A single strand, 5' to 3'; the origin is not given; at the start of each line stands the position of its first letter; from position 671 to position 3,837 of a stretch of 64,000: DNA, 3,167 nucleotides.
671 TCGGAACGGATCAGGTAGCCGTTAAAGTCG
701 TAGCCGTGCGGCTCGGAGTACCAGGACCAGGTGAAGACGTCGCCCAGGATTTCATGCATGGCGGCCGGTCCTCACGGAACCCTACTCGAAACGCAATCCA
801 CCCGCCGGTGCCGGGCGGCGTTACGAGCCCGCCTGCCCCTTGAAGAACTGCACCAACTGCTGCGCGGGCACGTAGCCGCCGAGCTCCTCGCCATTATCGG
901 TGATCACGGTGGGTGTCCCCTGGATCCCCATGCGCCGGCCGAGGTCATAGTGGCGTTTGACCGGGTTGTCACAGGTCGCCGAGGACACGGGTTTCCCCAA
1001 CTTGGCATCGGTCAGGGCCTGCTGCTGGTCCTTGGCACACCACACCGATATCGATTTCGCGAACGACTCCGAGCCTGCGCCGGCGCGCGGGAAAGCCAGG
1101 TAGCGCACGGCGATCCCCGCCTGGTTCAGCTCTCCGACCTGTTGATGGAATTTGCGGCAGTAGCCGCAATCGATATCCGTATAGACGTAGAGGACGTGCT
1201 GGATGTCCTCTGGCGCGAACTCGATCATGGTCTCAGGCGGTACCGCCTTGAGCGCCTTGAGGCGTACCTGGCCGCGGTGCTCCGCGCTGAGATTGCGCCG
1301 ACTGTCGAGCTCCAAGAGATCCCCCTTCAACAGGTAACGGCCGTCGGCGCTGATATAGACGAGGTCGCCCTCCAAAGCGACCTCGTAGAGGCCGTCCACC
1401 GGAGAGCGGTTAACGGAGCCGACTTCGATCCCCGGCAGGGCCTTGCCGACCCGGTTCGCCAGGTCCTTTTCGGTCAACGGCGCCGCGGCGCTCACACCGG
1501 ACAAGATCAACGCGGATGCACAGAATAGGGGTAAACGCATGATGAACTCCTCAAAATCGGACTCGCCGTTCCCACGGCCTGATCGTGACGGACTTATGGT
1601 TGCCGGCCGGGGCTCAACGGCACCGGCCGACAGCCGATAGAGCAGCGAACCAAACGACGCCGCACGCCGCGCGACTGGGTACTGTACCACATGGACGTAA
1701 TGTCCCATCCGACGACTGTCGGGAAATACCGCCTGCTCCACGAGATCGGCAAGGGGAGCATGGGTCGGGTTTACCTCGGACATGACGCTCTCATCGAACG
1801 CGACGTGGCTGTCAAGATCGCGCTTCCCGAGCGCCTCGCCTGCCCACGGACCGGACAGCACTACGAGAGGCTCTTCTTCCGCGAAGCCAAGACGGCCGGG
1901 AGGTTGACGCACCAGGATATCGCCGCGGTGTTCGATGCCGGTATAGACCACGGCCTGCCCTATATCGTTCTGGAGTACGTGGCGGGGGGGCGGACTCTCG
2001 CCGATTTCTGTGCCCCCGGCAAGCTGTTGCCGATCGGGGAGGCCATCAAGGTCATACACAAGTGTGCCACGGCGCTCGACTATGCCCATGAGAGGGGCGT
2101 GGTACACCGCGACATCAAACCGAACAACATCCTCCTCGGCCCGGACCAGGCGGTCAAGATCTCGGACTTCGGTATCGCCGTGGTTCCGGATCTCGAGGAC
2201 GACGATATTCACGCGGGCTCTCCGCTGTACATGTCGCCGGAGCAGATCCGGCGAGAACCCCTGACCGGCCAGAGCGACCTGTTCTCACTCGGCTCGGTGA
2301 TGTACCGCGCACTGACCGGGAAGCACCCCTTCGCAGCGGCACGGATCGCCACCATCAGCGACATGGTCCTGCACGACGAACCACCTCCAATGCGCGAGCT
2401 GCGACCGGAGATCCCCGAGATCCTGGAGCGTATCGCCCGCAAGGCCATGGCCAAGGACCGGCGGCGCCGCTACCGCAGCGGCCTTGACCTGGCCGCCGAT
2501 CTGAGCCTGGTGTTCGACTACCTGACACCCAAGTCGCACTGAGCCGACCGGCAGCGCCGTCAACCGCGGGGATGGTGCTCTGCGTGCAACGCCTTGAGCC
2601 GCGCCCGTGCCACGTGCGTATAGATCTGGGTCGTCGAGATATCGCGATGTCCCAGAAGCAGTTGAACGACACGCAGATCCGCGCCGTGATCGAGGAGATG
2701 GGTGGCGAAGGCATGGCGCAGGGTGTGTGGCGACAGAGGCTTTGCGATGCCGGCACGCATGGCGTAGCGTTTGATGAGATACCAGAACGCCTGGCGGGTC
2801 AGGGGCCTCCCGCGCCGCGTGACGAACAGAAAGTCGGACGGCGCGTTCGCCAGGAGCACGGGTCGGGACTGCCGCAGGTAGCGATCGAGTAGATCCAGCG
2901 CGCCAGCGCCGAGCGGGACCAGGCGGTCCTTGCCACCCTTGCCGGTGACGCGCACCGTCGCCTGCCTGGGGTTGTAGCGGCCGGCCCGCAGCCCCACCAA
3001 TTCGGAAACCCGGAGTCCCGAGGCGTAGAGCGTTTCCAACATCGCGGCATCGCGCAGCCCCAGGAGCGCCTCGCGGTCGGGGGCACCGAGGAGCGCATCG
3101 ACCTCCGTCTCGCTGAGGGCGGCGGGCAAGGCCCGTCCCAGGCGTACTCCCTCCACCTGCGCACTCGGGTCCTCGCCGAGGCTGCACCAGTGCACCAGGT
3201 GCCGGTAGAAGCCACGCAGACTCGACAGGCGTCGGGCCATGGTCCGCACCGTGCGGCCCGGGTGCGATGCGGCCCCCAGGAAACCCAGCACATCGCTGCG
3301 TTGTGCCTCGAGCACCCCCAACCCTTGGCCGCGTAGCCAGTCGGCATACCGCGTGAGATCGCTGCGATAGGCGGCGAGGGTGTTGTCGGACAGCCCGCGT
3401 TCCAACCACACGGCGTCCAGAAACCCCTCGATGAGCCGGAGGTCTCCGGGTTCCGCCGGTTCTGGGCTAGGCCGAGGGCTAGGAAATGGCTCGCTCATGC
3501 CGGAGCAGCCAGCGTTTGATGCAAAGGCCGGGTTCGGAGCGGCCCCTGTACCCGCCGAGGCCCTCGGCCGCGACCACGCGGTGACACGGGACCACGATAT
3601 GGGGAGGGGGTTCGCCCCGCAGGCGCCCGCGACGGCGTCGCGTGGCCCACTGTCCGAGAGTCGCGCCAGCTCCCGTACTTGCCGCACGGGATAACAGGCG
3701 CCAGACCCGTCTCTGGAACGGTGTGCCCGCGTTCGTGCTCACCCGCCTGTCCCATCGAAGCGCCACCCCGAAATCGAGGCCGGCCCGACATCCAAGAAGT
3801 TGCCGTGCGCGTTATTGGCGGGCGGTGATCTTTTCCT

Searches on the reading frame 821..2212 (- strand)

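Call 88: search_protein_families(library=pfam, proteins=[window:821-2212:-], max_evalue=0.001)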
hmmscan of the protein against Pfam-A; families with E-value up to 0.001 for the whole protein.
window:821-2212:- (463 aa): 4 families
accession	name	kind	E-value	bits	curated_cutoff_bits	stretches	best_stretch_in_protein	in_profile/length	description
PF13098.12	Thioredoxin_2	-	2.5e-22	79.6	27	1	338-456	6-103/104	Thioredoxin-like domain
PF10411.14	DsbC_N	-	3.4e-18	65.4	25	1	245-309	4-69/70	Disulfide bond isomerase protein N-terminal domain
PF13462.12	Thioredoxin_4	-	1.2e-07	32.5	23.2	0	338-367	14-43/165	Thioredoxin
PF01323.26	DSBA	-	2.8e-05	24.4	25.6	0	407-455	141-188/191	DSBA-like thioredoxin domain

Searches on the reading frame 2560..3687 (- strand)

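Call 88: search_protein_families(library=pfam, proteins=[window:2560-3687:-], max_evalue=0.001)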
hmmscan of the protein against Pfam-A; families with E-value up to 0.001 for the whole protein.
window:2560-3687:- (375 aa): 3 families
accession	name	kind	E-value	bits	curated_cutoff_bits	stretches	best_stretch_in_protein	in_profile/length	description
PF00589.27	Phage_integrase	-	9.7e-48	162.6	27.1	1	191-361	3-170/172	Phage integrase family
PF02899.23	Phage_int_SAM_1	-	2.1e-20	73.2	22.3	1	86-166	1-81/83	Phage integrase, N-terminal SAM-like domain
PF13495.12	Phage_int_SAM_4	-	0.00085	20.1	27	0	85-165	1-79/85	Phage integrase, N-terminal SAM-like domain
